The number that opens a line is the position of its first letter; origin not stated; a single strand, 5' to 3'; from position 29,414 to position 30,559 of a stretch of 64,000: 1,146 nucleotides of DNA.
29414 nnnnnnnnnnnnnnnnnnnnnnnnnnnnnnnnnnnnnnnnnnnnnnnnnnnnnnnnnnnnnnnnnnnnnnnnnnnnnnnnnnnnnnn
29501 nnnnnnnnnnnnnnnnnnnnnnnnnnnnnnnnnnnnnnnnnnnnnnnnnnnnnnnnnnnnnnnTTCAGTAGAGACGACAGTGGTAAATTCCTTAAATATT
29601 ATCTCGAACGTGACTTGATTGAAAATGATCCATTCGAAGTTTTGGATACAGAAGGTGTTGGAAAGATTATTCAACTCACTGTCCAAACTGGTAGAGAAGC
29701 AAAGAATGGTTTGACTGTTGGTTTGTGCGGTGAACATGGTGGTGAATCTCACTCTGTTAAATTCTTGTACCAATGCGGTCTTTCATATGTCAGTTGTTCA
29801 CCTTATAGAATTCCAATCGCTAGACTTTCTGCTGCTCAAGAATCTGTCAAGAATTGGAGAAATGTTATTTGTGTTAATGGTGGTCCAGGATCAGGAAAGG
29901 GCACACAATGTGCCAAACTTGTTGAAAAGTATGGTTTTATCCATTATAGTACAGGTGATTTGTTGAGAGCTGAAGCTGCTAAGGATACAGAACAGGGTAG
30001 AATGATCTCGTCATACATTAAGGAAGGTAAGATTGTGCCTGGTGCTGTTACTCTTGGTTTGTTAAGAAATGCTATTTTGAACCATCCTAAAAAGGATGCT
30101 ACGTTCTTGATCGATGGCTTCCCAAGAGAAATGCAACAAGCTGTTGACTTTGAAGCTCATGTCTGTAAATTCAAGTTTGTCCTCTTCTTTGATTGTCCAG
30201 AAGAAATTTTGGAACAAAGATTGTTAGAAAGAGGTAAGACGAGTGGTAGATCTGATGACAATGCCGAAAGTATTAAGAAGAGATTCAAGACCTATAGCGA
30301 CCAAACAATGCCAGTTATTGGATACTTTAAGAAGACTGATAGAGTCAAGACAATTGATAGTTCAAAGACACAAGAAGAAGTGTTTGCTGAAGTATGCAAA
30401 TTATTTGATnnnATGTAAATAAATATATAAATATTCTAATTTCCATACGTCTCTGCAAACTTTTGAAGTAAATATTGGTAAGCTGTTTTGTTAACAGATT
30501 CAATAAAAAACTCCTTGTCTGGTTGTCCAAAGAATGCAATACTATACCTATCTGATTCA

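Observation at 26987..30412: Dually acylated pyruvate,phosphate dikinase fused to an adenylate kinase domain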

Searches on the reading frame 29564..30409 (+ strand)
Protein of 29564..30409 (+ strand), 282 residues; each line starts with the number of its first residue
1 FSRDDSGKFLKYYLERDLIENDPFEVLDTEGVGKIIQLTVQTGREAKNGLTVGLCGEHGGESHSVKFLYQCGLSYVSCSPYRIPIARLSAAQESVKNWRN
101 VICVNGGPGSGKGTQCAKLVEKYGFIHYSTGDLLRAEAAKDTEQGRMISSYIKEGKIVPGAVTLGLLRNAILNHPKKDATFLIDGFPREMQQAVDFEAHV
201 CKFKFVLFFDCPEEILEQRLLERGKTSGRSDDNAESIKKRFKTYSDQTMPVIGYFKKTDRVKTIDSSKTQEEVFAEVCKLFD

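Call 15: find_homologous_proteins(query=window:29564-30409:+, max_evalue=1e-10)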
Query window:29564-30409:+ (282 aa): 7997 proteins with E <= 1e-10 among 8000 candidates; the best 120 are listed.
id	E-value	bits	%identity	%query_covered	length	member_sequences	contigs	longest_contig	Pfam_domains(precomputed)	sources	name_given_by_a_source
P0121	1.7e-111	390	47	65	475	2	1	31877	PF06414.19,PF00406.30,PF13671.13,PF13207.13,PF13238.13,PF00448.29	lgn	-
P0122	2.1e-109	383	50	65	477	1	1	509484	PF00406.30,PF02223.24,PF13671.13,PF13207.13,PF13238.13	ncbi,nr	ncbi:MAG: adenylate kinase-domain-containing protein [Monoraphidium minutum]|nr:MAG: adenylate kinas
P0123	7.1e-108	378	53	65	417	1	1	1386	PF00406.30,PF02223.24,PF13671.13,PF13207.13,PF13238.13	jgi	-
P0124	1.6e-105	371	45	78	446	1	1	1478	PF06414.19,PF00406.30,PF02223.24,PF07931.19,PF13245.13,PF13671.13,PF13207.13,PF13238.13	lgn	-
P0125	3.8e-105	369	51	65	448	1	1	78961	PF00406.30,PF02223.24,PF13245.13,PF13671.13,PF13207.13,PF13238.13,PF08035.17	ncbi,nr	ncbi:unnamed protein product [Pedinophyceae sp. YPF-701]|nr:unnamed protein product [Pedinophyceae s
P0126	2.7e-104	366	50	65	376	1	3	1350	PF00406.30,PF02223.24,PF13245.13,PF13671.13,PF13207.13,PF13238.13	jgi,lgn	-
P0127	1.6e-103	364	-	-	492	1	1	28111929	PF24731.2,PF00406.30,PF02223.24,PF13671.13,PF13207.13,PF13238.13,PF25568.1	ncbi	ncbi:hypothetical protein F2Q69_00039831, partial [Brassica cretica]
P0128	7.4e-103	362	47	70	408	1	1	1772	PF00406.30,PF13245.13,PF13671.13,PF13207.13,PF13238.13,PF20720.4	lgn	-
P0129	1.7e-102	361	53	63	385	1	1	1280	PF00406.30,PF02223.24,PF13245.13,PF02224.25,PF13671.13,PF13207.13,PF13238.13,PF01712.26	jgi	-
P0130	8.1e-102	358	50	65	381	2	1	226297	PF06414.19,PF00406.30,PF18751.8,PF02223.24,PF13671.13,PF13207.13,PF13238.13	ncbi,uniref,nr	ncbi:unnamed protein product [Polarella glacialis]|uniref:UMP-CMP kinase n=1 Tax=Polarella glacialis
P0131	1.7e-101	357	48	69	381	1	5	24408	PF00406.30,PF02223.24,PF13671.13,PF13207.13,PF13238.13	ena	-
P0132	1.7e-101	357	47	68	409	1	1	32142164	PF00406.30,PF02223.24,PF13245.13,PF13671.13,PF13207.13,PF13238.13,PF20720.4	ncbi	ncbi:Adenylate kinase isoenzyme 1 [Mactra antiquata]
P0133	2.3e-101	357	50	64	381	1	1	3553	PF00406.30,PF02223.24,PF06750.19,PF13207.13,PF13238.13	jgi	jgi:adenylate kinase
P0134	2.1e-100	354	50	63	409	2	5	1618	PF00406.30,PF02223.24,PF13245.13,PF13671.13,PF13207.13,PF13401.13,PF13238.13,PF20720.4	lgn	-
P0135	2.7e-100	353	48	64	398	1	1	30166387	PF00406.30,PF18751.8,PF02223.24,PF13671.13,PF13207.13,PF13238.13,PF20720.4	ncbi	ncbi:adenylate kinase-like [Argonauta hians]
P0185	9.2e-85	302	68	72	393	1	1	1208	PF00406.30,PF13207.13,PF13238.13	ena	-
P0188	8.9e-82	293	72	65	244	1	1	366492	PF00406.30,PF13207.13,PF13238.13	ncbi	ncbi:hypothetical protein ABK040_000068 [Willaertia magna]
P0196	3.0e-79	284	70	65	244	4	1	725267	PF00406.30,PF02223.24,PF13207.13,PF13238.13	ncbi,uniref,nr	ncbi:hypothetical protein C9374_000605 [Naegleria lovaniensis]|uniref:UMP-CMP kinase n=1 Tax=Naegler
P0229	5.9e-71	257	62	71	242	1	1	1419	PF00406.30,PF13207.13,PF13238.13,PF17824.7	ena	-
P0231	7.4e-71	257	62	68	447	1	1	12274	PF00406.30,PF13207.13,PF13238.13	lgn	-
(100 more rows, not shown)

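Call 18: search_protein_families(library=pfam, proteins=[P0188, P0185, P0229, P0231], max_evalue=1)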
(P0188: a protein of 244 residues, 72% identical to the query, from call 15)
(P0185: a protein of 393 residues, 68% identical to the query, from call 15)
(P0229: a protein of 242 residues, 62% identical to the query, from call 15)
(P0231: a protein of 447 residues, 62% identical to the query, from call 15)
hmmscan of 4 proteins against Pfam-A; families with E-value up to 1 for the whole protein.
P0188 (244 aa): 14 families
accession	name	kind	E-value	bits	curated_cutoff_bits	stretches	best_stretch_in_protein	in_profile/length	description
PF00406.28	ADK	-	1.5e-47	161.9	26.8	1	66-219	1-148/151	Adenylate kinase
PF13207.12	AAA_17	-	6e-32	111.2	27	1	67-200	1-136/136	AAA domain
PF13238.12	AAA_18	-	3.5e-08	34.4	29.4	1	64-197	1-123/128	AAA domain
PF02223.23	Thymidylate_kin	-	0.0009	19.4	27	1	69-118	4-51/185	Thymidylate kinase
PF13671.12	AAA_33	-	0.0014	19.4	27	0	63-93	1-31/143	AAA domain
PF13401.12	AAA_22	-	0.0018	19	27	1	59-116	3-57/130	AAA domain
PF17824.6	DUF5586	-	0.014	14.9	26.6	1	16-55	5-44/404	Family of unknown function (DUF5586)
PF17819.6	Tex55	-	0.016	15.9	26.6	1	17-50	112-145/146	Testis-specific expressed protein 55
PF13245.12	AAA_19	-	0.018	15.6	25.1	1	60-86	10-36/134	AAA domain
PF20720.3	nSTAND3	-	0.026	14.6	27.2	1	59-87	15-43/155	Novel STAND NTPase 3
PF06414.18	Zeta_toxin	-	0.08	12.8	22.3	1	53-84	6-38/199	Zeta toxin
PF24883.2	NPHP3_N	-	0.12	13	24.8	0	59-86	20-47/164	Nephrocystin 3, N-terminal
PF11750.13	DUF3307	-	0.15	12.5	23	0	118-146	65-94/127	Protein of unknown function (DUF3307)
PF13191.12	AAA_16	-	0.41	11.6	32.6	0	55-86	19-49/167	AAA ATPase domain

P0185 (393 aa): 9 families
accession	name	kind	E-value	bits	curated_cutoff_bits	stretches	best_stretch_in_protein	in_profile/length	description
PF00406.28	ADK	-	6e-47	160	26.8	1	215-370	1-150/151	Adenylate kinase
PF13207.12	AAA_17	-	9.5e-30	104.1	27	1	216-349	1-136/136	AAA domain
PF13238.12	AAA_18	-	2.7e-07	31.5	29.4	1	213-346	1-123/128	AAA domain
PF02223.23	Thymidylate_kin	-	8e-05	22.8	27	1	218-269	4-53/185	Thymidylate kinase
PF13671.12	AAA_33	-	0.0016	19.2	27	1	212-352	1-140/143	AAA domain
PF06414.18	Zeta_toxin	-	0.035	14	22.3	1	204-230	10-36/199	Zeta toxin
PF01443.25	Viral_helicase1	-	0.048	13.9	21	1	213-265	1-53/228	Viral superfamily 1 RNA helicase core domain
PF14465.12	NFRKB_winged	-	0.2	12.3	22.2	1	353-391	63-102/103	NFRKB Winged Helix-like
PF13245.12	AAA_19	-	0.23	12.1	25.1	1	208-233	9-34/134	AAA domain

P0229 (242 aa): 8 families
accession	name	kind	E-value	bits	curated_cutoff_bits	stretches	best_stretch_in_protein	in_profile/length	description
PF00406.28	ADK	-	5.8e-47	160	26.8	1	61-214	1-147/151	Adenylate kinase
PF13207.12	AAA_17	-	2.6e-31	109.2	27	1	62-196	1-136/136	AAA domain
PF13238.12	AAA_18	-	2.7e-08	34.7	29.4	1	60-193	2-123/128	AAA domain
PF17824.6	DUF5586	-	4.3e-05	23.2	26.6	1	8-53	2-47/404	Family of unknown function (DUF5586)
PF13671.12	AAA_33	-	4.7e-05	24.1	27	1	58-200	1-141/143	AAA domain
PF02223.23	Thymidylate_kin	-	0.002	18.3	27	1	64-111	4-48/185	Thymidylate kinase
PF17819.6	Tex55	-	0.0036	18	26.6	1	5-45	105-145/146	Testis-specific expressed protein 55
PF13245.12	AAA_19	-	0.1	13.2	25.1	1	53-79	8-34/134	AAA domain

P0231 (447 aa): 10 families
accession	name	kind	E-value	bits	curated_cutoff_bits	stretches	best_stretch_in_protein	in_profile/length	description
PF00406.28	ADK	-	1.1e-47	162.4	26.8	1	267-420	1-147/151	Adenylate kinase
PF13207.12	AAA_17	-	3.3e-31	108.8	27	1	268-402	1-136/136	AAA domain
PF13238.12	AAA_18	-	1.3e-06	29.3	29.4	1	265-399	1-123/128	AAA domain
PF13671.12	AAA_33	-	0.001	19.8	27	1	264-404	1-139/143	AAA domain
PF17824.6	DUF5586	-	0.0014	18.2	26.6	1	215-257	3-45/404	Family of unknown function (DUF5586)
PF06414.18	Zeta_toxin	-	0.05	13.5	22.3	1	257-290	11-48/199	Zeta toxin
PF07267.16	Nucleo_P87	-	0.057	12.7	25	1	114-257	294-436/650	Nucleopolyhedrovirus capsid protein P87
PF13245.12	AAA_19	-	0.066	13.8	25.1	1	261-285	10-34/134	AAA domain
PF02223.23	Thymidylate_kin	-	0.084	13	27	1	270-318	4-50/185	Thymidylate kinase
PF03430.19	TATR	-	0.17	11.2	27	1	154-223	5-73/439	Trans-activating transcriptional regulator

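Call 43: search_protein_families(library=ncbifam, proteins=[P0188, P0196], max_evalue=0.00001)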
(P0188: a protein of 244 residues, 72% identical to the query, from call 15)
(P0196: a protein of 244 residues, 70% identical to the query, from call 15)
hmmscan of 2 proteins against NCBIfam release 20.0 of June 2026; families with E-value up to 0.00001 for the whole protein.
P0188 (244 aa): 21 families
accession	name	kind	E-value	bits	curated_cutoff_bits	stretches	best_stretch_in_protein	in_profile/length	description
TIGR01359.1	UMP_CMP_kin_fam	subfamily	2.7e-70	236.1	207.6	1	63-243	1-184/185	UMP-CMP kinase family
TIGR01360.1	aden_kin_iso1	equivalog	1.7e-62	210.5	284.1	1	61-244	3-186/188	adenylate kinase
NF001381.0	PRK00279.1-3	equivalog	2.7e-43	147.9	187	1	64-243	3-185/188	adenylate kinase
TIGR01351.1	adk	subfamily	3.5e-42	144.4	168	2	65-185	3-127/212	adenylate kinase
NF011100.0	PRK14527.1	equivalog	2.2e-38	131.8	154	1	60-241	5-188/191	adenylate kinase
NF001380.0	PRK00279.1-2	equivalog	1.2e-35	122.9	251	2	64-181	3-123/216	adenylate kinase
NF002700.0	PRK02496.1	equivalog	1.8e-35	122.3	262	1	64-241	4-180/184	adenylate kinase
NF001379.0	PRK00279.1-1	equivalog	1.4e-31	109.5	268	1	64-191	3-131/216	adenylate kinase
NF001385.0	PRK00279.2-3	equivalog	3e-31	108.7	315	2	61-173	4-118/213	adenylate kinase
NF001382.0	PRK00279.1-4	equivalog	1.1e-29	103.6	334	1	65-160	4-99/212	adenylate kinase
NF011101.0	PRK14528.1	equivalog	2.5e-29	102.3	195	1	63-237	3-180/187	adenylate kinase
NF011105.0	PRK14532.1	equivalog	2.5e-29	102.1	162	1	65-239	4-181/189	adenylate kinase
NF011104.0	PRK14531.1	equivalog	9.1e-29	100.4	160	1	64-241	5-180/183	adenylate kinase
NF001384.0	PRK00279.2-2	equivalog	2.7e-28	99.1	152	1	62-241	3-184/191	adenylate kinase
NF011099.0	PRK14526.1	equivalog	9.1e-28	97.4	223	1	63-183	3-120/211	adenylate kinase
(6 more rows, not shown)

P0196 (244 aa): 21 families
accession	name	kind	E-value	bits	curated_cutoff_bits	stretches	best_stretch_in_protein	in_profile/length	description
TIGR01359.1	UMP_CMP_kin_fam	subfamily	1.7e-71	240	207.6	1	63-243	1-184/185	UMP-CMP kinase family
TIGR01360.1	aden_kin_iso1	equivalog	7.3e-62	208.4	284.1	1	62-244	4-186/188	adenylate kinase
NF001381.0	PRK00279.1-3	equivalog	1.8e-45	155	187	1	64-243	3-185/188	adenylate kinase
TIGR01351.1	adk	subfamily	1.4e-43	149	168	2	65-186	3-128/212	adenylate kinase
NF011100.0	PRK14527.1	equivalog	9.6e-40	136.2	154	1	61-241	6-188/191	adenylate kinase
NF001380.0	PRK00279.1-2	equivalog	1.5e-38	132.3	251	2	64-185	3-127/216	adenylate kinase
NF002700.0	PRK02496.1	equivalog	1.8e-37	128.8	262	1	64-241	4-180/184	adenylate kinase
NF001379.0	PRK00279.1-1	equivalog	1.4e-32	112.8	268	1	64-191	3-131/216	adenylate kinase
NF001382.0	PRK00279.1-4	equivalog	4.2e-32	111.5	334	2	65-160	4-99/212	adenylate kinase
NF001385.0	PRK00279.2-3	equivalog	5.3e-32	111.2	315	2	63-162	6-104/213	adenylate kinase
NF011105.0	PRK14532.1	equivalog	1.6e-31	109.3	162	1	65-239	4-181/189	adenylate kinase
NF011104.0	PRK14531.1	equivalog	3.3e-30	105.1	160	1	64-241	5-180/183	adenylate kinase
NF001384.0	PRK00279.2-2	equivalog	4.3e-30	104.9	152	1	62-241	3-184/191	adenylate kinase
NF011101.0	PRK14528.1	equivalog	1.1e-29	103.5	195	1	63-235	3-178/187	adenylate kinase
NF011099.0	PRK14526.1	equivalog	1.5e-28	99.9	223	2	63-182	3-119/211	adenylate kinase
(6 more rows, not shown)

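Call 55: find_encoding_contigs(protein=P0185, flank=3000, max_places=3)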
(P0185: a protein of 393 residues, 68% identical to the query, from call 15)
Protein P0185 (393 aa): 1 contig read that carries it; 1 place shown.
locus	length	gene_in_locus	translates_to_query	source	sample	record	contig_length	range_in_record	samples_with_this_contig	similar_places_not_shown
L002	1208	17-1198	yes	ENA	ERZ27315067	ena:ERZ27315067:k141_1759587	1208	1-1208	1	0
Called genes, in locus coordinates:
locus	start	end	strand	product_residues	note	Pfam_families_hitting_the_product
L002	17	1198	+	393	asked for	PF00406:ADK, PF13207:AAA_17, PF13238:AAA_18 (weak)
